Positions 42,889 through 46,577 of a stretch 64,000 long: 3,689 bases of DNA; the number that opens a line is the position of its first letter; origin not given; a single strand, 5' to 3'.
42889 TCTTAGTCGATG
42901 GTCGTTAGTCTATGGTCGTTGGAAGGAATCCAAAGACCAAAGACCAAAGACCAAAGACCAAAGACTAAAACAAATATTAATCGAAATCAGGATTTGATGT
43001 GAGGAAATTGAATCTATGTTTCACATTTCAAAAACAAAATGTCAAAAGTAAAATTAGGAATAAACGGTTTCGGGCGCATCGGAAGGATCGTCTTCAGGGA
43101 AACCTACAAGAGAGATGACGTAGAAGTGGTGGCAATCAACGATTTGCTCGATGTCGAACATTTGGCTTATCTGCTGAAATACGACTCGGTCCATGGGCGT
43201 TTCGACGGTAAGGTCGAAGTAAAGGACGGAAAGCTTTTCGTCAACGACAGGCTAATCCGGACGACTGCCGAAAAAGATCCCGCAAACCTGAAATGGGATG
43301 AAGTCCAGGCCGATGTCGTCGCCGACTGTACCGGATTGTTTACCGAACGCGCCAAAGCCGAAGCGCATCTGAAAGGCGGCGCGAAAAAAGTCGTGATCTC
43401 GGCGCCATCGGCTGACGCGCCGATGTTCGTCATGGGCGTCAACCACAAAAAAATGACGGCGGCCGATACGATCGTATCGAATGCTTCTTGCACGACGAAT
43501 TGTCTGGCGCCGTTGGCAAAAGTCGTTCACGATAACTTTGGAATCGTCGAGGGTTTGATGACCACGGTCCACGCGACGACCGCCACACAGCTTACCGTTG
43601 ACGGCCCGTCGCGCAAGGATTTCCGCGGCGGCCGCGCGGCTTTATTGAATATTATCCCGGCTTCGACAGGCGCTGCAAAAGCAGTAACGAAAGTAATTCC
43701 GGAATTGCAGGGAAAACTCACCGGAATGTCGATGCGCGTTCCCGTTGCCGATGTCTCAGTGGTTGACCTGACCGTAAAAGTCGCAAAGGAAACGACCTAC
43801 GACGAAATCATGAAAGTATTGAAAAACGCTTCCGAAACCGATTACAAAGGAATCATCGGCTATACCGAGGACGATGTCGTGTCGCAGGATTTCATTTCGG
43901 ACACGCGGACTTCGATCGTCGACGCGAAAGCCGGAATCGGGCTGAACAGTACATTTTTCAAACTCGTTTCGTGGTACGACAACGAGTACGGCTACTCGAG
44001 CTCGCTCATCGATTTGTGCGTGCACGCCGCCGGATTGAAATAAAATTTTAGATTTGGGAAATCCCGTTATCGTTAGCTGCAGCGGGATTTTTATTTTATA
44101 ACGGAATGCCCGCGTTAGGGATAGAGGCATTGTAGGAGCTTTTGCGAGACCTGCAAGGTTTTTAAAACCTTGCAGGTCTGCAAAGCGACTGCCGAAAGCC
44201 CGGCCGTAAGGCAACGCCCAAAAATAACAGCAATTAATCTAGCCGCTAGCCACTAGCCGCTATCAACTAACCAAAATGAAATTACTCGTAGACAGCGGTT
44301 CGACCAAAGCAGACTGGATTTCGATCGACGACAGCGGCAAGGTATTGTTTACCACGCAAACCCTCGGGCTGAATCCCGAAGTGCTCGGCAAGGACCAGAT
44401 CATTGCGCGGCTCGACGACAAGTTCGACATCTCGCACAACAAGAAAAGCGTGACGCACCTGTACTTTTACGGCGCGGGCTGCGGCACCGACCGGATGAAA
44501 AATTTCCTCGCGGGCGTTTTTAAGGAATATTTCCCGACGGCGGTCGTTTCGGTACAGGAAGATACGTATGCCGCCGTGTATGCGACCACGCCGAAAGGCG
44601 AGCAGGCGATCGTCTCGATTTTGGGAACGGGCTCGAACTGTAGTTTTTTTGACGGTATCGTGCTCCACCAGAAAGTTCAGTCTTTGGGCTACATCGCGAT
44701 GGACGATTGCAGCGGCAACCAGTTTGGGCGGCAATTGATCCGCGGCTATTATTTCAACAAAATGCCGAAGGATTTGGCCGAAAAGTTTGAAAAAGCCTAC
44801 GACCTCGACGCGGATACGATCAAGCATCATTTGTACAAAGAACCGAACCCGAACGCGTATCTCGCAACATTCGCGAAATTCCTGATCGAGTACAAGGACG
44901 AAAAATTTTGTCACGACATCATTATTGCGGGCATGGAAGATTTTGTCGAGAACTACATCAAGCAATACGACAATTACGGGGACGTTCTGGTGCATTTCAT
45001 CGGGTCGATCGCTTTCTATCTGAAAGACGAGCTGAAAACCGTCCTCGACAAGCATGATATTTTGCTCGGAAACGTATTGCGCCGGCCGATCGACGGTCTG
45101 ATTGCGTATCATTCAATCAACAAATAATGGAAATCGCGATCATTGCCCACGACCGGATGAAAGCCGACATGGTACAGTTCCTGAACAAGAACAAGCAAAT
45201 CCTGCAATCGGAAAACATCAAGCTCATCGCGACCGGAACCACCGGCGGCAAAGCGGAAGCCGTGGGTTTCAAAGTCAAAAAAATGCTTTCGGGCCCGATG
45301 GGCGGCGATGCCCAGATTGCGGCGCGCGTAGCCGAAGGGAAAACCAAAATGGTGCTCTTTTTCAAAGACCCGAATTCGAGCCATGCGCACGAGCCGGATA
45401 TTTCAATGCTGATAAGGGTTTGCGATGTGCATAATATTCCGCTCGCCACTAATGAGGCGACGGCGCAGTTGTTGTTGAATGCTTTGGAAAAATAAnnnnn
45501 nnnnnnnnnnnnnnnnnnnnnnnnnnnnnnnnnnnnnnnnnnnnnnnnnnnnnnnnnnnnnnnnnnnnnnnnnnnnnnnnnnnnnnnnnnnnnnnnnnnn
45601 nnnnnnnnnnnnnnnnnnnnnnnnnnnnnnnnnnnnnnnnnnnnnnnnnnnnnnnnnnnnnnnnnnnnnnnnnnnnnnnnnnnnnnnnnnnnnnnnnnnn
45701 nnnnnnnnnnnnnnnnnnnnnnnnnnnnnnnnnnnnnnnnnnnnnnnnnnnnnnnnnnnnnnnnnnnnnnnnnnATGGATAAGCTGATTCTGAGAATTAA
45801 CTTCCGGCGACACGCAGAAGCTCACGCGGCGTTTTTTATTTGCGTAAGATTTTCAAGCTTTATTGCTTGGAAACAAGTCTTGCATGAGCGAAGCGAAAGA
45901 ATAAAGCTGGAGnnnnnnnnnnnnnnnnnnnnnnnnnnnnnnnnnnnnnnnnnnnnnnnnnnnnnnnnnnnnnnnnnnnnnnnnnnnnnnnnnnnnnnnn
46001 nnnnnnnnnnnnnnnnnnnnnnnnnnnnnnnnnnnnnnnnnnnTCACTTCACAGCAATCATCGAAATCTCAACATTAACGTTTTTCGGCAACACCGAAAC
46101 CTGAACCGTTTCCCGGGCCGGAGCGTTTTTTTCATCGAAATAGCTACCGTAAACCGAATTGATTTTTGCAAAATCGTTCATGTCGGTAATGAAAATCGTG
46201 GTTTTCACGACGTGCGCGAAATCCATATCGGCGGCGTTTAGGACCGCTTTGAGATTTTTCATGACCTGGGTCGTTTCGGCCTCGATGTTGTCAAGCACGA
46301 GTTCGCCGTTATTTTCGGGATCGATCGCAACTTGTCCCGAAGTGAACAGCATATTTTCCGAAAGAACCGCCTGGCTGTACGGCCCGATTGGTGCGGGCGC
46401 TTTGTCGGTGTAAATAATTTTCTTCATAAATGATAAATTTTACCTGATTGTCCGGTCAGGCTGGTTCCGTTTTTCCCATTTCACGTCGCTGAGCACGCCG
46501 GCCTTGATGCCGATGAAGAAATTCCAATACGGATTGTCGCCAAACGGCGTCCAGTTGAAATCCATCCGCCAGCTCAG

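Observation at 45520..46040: ~520-nt non-coding element with extensive pairing, inverted hairpin ends and an internal inverted module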

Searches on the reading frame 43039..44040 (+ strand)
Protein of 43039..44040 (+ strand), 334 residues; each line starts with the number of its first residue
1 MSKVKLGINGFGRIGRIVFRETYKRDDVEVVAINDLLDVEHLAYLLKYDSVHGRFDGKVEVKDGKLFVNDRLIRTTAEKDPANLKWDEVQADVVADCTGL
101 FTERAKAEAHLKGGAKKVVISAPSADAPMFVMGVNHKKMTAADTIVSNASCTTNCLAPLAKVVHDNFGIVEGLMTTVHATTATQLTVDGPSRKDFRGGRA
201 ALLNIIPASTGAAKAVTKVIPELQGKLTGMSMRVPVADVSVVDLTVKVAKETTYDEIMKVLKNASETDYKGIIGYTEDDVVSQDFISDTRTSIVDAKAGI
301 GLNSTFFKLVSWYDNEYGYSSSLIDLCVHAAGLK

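Call 90: search_protein_families(library=pfam, proteins=[window:43039-44040:+], max_evalue=0.001)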
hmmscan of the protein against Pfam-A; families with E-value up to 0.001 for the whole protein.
window:43039-44040:+ (334 aa): 2 families
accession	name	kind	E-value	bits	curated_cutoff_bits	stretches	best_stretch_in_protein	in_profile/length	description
PF02800.25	Gp_dh_C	-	9.8e-68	227.1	24.4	1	156-313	1-158/158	Glyceraldehyde 3-phosphate dehydrogenase, C-terminal domain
PF00044.30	Gp_dh_N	-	4.6e-40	136.4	31.7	1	4-103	1-100/101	Glyceraldehyde 3-phosphate dehydrogenase, NAD binding domain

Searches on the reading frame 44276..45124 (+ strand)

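Call 90: search_protein_families(library=pfam, proteins=[window:44276-45124:+], max_evalue=0.001)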
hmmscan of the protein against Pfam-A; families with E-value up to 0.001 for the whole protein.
window:44276-45124:+ (283 aa): 1 family
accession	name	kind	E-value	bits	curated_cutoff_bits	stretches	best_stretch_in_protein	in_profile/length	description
PF01869.26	BcrAD_BadFG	-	3.5e-05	23.9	31.5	1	5-151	3-148/271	BadF/BadG/BcrA/BcrD ATPase family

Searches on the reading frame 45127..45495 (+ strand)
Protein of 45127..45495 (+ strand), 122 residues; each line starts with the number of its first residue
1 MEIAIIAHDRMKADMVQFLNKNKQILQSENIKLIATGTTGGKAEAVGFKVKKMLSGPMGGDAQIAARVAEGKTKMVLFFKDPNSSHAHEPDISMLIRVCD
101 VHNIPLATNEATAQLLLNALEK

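Call 10: find_related_loci(query=window:45127-45492:+, collection=genome_contigs, flank=4000)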
Query window:45127-45492:+ (122 aa) in genome_contigs; peptide patterns used: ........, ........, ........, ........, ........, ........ (x = any residue, [..] = any of these).
599 stretches matched a pattern (row limit reached: there are more); 433 encode a relative of the query (tblastn E <= 1e-3); the best 80 are kept; 80 distinct loci.
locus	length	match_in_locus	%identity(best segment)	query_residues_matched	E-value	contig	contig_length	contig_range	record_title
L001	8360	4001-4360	89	1-120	4e-71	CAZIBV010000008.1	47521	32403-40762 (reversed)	MAG TPA_asm: uncultured Flavobacterium sp. isolate binchicken_co263_4 genome assembly, contig: NODE_306_length_47521_cov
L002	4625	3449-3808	91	1-120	8e-71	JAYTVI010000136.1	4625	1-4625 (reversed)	MAG: Flavobacterium sp. isolate GFS_5685 GFS_5685_135, whole genome shotgun sequence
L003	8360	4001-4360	90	1-120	3e-70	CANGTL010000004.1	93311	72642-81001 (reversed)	MAG: Flavobacteriaceae bacterium isolate RE-15aug16-155 genome assembly, contig: RE-15aug16-C139, whole genome shotgun s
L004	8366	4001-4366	85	1-122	1e-69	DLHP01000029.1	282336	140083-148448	MAG TPA_asm: Flavobacterium sp. UBA7665 UBA7665_contig_607, whole genome shotgun sequence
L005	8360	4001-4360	88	1-120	1e-69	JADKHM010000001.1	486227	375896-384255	MAG: Flavobacterium sp. isolate Skiv_18-Q3-R9-52_BAT3C.440 tig00003328-10-4854240, whole genome shotgun sequence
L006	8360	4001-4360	89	1-120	9e-70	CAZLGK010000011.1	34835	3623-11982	MAG TPA_asm: uncultured Flavobacterium sp. isolate binchicken_co208_476 genome assembly, contig: NODE_1633_length_34835_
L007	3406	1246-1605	90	1-120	9e-70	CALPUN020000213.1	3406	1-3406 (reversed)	MAG: Bifidobacterium breve isolate HRS-ES11-bin-31 genome assembly, contig: HRS-ES4-C28741, whole genome shotgun sequenc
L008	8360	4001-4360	90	1-120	8e-70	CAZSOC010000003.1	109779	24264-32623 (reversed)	MAG TPA_asm: uncultured Flavobacterium sp. isolate SRP344714_co2_271 genome assembly, contig: NODE_364_length_109779_cov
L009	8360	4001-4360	89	1-120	6e-70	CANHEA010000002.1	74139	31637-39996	MAG: Flavobacteriaceae bacterium isolate RE-15aug16-98 genome assembly, contig: RE-15aug16-C216, whole genome shotgun se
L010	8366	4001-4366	88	1-122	7e-70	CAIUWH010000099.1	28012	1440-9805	MAG: uncultured Bacteroidetes bacterium isolate ErkenSummer_bin-5170 genome assembly, contig: bin-5170:099/120, whole ge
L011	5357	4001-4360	89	1-120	6e-70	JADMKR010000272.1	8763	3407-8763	MAG: Flavobacterium sp. isolate NTP45 NODE_984_length_8763_cov_4.781465, whole genome shotgun sequence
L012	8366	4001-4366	87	1-122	2e-69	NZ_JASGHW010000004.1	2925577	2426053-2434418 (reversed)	MAG: Flavobacterium sp. isolate 5N022 JMF-2111-06-0005.ont.bin.22_3, whole genome shotgun sequence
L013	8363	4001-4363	87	1-121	2e-69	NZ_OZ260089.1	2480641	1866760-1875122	MAG: Flavobacterium sp. isolate K1855-mx-bin01 chromosome 1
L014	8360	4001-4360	89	1-120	6e-69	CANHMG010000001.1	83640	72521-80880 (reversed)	MAG: Flavobacteriaceae bacterium isolate RE-23may17-859 genome assembly, contig: RE-23may17-C344, whole genome shotgun s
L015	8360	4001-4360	88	1-120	5e-69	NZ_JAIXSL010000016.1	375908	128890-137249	MAG: Flavobacterium sp. isolate C8_MAG_00003 pond_C8_MAG_00003_000000000012, whole genome shotgun sequence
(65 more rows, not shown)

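Call 15: find_encoding_contigs(protein=window:45127-45495:+, flank=3000, max_places=10)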
Protein window:45127-45495:+ (122 aa): no gene with exactly this product is on record in the collection.

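Call 90: search_protein_families(library=pfam, proteins=[window:45127-45492:+], max_evalue=0.001)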
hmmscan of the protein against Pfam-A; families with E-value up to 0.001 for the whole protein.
window:45127-45492:+ (122 aa): 1 family
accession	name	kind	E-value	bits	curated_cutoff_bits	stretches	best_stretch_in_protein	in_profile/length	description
PF02142.27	MGS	-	7e-13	49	24.1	1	25-108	8-94/94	MGS-like domain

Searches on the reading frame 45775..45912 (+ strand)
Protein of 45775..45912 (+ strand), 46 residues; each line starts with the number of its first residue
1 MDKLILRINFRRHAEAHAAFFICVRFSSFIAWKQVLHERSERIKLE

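Call 90: search_protein_families(library=pfam, proteins=[window:45775-45912:+], max_evalue=0.001)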
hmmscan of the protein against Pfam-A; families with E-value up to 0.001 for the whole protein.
window:45775-45912:+ (46 aa): 0 families

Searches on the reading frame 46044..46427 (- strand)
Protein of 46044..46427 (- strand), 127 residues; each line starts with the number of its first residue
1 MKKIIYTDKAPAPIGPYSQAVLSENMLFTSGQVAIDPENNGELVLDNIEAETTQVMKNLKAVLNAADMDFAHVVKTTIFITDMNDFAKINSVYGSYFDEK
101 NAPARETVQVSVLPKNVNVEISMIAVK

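Call 16: find_encoding_contigs(protein=window:46044-46427:-, flank=3000, max_places=10)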
Protein window:46044-46427:- (127 aa): 1 contig read that carries it; 1 place shown.
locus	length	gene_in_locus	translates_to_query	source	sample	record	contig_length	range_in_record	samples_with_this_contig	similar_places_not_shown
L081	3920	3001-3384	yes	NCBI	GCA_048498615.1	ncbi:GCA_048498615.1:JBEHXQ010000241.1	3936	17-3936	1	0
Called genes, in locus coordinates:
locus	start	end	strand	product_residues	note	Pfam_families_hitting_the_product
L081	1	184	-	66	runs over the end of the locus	?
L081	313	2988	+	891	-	PF19838:LptD_2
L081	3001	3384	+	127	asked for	PF01042:Ribonuc_L-PSP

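Call 90: search_protein_families(library=pfam, proteins=[window:46047-46427:-], max_evalue=0.001)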
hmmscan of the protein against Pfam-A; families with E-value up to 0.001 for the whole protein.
window:46047-46427:- (127 aa): 1 family
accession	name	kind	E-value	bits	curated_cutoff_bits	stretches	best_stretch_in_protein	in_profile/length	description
PF01042.26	Ribonuc_L-PSP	-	2.8e-43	147.2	27.3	1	8-126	2-120/121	Endoribonuclease L-PSP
